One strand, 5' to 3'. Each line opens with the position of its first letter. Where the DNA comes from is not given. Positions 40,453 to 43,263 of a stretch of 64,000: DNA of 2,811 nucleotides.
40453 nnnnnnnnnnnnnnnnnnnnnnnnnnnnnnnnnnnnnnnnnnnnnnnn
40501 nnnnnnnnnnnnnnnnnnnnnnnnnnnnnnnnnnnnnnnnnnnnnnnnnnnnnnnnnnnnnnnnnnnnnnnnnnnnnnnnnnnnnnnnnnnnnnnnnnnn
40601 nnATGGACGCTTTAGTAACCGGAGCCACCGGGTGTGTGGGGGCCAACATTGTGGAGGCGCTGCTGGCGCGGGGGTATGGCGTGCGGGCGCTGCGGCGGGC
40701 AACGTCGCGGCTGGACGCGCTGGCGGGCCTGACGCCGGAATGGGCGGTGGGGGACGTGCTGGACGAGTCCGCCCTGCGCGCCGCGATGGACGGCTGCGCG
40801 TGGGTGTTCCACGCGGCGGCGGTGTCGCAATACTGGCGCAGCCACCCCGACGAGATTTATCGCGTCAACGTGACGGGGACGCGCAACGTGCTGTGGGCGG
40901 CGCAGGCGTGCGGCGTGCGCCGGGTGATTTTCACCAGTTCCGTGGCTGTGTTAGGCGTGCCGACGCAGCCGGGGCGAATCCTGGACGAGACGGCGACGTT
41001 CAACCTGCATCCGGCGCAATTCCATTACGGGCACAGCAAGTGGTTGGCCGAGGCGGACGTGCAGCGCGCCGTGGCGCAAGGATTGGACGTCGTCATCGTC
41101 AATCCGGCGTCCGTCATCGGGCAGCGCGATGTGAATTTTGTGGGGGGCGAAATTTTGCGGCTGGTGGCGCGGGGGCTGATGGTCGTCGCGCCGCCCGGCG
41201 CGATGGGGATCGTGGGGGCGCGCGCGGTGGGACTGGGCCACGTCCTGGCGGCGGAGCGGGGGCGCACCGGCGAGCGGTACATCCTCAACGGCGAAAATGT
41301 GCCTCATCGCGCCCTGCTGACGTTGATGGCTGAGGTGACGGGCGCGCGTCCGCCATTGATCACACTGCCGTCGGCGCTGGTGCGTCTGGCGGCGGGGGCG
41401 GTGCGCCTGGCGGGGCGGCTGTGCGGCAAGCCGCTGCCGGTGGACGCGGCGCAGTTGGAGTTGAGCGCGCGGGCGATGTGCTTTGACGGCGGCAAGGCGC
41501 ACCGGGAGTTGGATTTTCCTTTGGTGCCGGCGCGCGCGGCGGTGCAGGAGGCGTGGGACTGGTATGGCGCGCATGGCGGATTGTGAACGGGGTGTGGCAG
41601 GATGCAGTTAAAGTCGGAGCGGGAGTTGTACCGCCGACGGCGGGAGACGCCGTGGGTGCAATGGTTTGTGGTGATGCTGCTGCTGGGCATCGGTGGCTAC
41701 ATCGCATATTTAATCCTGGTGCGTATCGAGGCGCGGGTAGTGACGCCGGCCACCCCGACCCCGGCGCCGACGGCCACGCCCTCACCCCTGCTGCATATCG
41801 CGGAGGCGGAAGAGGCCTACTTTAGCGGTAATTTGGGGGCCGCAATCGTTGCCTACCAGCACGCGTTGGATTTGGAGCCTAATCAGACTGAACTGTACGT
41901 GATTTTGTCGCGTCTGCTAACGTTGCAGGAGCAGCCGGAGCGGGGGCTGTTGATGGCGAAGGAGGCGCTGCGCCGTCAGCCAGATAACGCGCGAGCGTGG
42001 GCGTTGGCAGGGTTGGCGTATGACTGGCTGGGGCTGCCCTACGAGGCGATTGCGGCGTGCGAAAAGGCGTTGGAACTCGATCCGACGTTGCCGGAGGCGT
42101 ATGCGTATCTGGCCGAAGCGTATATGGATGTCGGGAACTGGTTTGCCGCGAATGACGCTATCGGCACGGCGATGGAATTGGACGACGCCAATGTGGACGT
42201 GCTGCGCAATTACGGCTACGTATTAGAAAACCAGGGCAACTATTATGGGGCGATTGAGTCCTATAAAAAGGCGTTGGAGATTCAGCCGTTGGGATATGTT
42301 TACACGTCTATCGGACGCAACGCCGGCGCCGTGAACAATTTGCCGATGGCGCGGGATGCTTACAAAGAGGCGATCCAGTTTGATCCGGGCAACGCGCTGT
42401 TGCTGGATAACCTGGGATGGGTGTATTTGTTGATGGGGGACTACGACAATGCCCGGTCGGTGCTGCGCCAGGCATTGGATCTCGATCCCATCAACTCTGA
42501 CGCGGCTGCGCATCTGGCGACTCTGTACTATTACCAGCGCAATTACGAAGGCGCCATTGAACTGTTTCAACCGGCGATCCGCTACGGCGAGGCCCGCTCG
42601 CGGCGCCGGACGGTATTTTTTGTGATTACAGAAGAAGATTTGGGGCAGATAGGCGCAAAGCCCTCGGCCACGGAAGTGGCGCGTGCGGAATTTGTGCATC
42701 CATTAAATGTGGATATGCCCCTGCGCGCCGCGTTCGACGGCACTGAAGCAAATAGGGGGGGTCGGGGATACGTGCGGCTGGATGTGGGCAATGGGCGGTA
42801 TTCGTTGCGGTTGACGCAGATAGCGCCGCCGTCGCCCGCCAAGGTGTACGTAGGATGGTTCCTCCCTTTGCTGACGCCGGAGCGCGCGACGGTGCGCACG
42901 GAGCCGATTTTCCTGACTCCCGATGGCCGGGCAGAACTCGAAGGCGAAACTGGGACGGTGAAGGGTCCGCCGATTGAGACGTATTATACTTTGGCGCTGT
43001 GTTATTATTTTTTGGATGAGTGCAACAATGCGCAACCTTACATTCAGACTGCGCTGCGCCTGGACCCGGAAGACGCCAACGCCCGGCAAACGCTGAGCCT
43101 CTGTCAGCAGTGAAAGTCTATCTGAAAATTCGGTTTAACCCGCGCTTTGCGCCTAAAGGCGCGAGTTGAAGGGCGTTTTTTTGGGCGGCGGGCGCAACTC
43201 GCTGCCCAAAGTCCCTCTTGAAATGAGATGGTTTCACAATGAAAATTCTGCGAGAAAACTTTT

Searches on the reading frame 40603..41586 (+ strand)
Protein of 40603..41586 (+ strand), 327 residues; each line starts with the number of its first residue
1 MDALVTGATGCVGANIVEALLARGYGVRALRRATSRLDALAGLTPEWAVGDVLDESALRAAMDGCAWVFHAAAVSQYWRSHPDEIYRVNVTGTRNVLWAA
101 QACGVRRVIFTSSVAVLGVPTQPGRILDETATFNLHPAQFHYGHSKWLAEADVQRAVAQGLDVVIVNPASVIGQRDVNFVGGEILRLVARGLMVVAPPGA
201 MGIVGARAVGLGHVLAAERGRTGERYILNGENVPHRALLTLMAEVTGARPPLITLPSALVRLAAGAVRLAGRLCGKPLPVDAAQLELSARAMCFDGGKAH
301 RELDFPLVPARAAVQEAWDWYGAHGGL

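Call 15: search_protein_families(library=pfam, proteins=[window:40603-41586:+], max_evalue=0.01)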
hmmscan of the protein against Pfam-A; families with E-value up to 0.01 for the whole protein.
window:40603-41586:+ (327 aa): 9 families
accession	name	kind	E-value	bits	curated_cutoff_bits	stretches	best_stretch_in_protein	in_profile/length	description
PF01370.27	Epimerase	-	1.2e-31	110.4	20.9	1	3-188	1-190/240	NAD dependent epimerase/dehydratase family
PF01073.25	3Beta_HSD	-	7.9e-25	87.9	22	1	4-181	1-191/280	3-beta hydroxysteroid dehydrogenase/isomerase family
PF13460.12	NAD_binding_10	-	4.3e-20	72.8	27.2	1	7-171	1-146/184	NAD(P)H-binding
PF07993.18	NAD_binding_4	-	1.9e-18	67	20.1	1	53-175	77-211/258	Male sterility protein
PF16363.11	GDP_Man_Dehyd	-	6.4e-15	55.9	27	1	4-190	1-203/332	GDP-mannose 4,6 dehydratase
PF04321.23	RmlD_sub_bind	-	3.6e-13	49.7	27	1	1-188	1-167/287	RmlD substrate binding domain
PF02719.21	Polysacc_synt_2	-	1.6e-11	44.4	20.2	1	4-113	2-128/293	Polysaccharide biosynthesis protein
PF05368.20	NmrA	-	4.5e-10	40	27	1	4-113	6-107/298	NmrA-like family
PF08659.16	KR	-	0.0098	16.3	22.6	0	4-120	4-144/180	KR domain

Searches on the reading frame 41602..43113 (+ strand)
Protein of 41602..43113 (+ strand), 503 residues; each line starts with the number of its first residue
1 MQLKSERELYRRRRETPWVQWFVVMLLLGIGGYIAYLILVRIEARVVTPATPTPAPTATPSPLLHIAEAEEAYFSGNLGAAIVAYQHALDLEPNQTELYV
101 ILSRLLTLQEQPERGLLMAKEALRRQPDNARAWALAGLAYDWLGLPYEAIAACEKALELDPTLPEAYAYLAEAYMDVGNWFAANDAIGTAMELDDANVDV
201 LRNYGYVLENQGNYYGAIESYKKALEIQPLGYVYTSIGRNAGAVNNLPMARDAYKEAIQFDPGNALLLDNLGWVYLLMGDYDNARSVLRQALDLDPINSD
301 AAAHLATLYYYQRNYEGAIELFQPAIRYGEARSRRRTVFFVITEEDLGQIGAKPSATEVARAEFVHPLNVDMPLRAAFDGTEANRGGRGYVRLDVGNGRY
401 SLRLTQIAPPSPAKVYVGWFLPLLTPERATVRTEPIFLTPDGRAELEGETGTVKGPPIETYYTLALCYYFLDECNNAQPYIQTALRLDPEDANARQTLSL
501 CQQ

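Call 15: search_protein_families(library=pfam, proteins=[window:41602-43113:+], max_evalue=0.01)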
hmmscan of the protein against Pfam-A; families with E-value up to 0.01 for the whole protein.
window:41602-43113:+ (503 aa): 24 families
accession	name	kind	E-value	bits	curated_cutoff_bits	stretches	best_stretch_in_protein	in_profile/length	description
PF07719.23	TPR_2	-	8.3e-37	122.7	27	3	265-296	1-32/34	Tetratricopeptide repeat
PF00515.34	TPR_1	-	2.7e-33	112.8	27.8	3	130-162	1-33/34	Tetratricopeptide repeat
PF13181.12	TPR_8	-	2.7e-28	96.1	25.7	4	269-297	5-33/34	Tetratricopeptide repeat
PF13431.12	TPR_17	-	3.1e-28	96.1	24.4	2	253-285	1-33/34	Tetratricopeptide repeat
PF23914.1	TPR_CcmH_CycH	-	4.7e-24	85.5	42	2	121-227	41-150/158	Cytochrome c-type biogenesis protein H TPR domain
PF13414.12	TPR_11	-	1.8e-23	82.4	26.8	4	148-178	12-42/42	TPR repeat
PF14559.12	TPR_19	-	1.6e-22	80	25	3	276-326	2-52/68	Tetratricopeptide repeat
PF13428.12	TPR_14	-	4.1e-21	73.8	23.5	2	268-307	4-43/44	Tetratricopeptide repeat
PF13432.12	TPR_16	-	6.2e-21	74.9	32.7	3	271-326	3-58/65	Tetratricopeptide repeat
PF13424.12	TPR_12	-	3.3e-18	66.1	30.1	2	230-295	9-75/77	Tetratricopeptide repeat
PF13371.12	TPR_9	-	2.7e-12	46.9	35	1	246-303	10-67/73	Tetratricopeptide repeat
PF12895.13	ANAPC3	-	5.1e-12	46.3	27.2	2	251-323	13-80/82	Anaphase-promoting complex, cyclosome, subunit 3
PF13176.12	TPR_7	-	1.4e-10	40.9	27.9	1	268-300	2-34/36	Tetratricopeptide repeat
PF13374.12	TPR_10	-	1.3e-09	38.2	27.5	2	267-293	4-30/42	Tetratricopeptide repeat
PF13174.12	TPR_6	-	1.5e-07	32.1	26.3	0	270-296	5-31/33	Tetratricopeptide repeat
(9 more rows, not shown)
